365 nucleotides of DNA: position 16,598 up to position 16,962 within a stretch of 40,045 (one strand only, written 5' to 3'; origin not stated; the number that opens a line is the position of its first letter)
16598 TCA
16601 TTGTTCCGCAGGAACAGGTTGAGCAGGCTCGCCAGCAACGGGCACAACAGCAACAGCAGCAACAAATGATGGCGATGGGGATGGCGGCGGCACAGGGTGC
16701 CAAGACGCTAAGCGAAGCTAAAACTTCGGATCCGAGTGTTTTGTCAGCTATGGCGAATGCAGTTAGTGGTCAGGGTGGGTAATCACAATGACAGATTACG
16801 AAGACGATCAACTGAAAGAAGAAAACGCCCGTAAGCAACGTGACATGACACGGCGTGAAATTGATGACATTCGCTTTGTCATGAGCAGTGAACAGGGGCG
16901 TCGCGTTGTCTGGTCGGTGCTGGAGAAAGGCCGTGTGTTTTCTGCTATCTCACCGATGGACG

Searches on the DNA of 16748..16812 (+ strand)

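Call 35: search_dna_similar(query=window:16748-16812:+, collection=ecoli_genomes, mode=near, max_rows=8)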
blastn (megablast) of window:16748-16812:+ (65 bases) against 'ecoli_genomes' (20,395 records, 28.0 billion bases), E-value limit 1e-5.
Records with a match: 520; places in all: 529; records where one place covers at least 80% of the query: 520.
Genomes with a match: 517 of 5426; with a place that covers at least 80% of the query: 517. Places per genome that has any: lowest 1, median 1, highest 2. On chromosomes: 526 places; on plasmids: 3.
Best place of each record, by identity: 95-99% 520.
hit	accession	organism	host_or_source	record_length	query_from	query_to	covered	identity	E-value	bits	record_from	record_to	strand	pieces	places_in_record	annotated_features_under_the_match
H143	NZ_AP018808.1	Escherichia coli strain E2865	Bos taurus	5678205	1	65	100%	98.5%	2e-23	115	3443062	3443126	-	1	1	portal protein | hypothetical protein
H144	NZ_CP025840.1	Escherichia coli strain 214-4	Homo sapiens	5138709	1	65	100%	98.5%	2e-23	115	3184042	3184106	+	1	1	portal protein | hypothetical protein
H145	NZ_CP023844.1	Escherichia coli strain 4/1-1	Homo sapiens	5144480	1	65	100%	98.5%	2e-23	115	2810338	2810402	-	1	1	portal protein | hypothetical protein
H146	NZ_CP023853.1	Escherichia coli strain 2/0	Homo sapiens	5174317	1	65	100%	98.5%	2e-23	115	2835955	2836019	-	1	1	portal protein | hypothetical protein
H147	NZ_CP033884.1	Escherichia coli strain 50579417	Homo sapiens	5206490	1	65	100%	98.5%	2e-23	115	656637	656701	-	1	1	portal protein | hypothetical protein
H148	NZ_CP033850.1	Escherichia coli strain FDAARGOS_497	Homo sapiens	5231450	1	65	100%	98.5%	2e-23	115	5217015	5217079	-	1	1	portal protein | hypothetical protein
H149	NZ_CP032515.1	Escherichia coli strain 118UI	Homo sapiens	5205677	1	65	100%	98.5%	2e-23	115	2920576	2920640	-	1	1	portal protein | hypothetical protein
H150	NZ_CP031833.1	Escherichia coli strain 2452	Homo sapiens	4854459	1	65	100%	98.5%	2e-23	115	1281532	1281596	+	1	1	portal protein | hypothetical protein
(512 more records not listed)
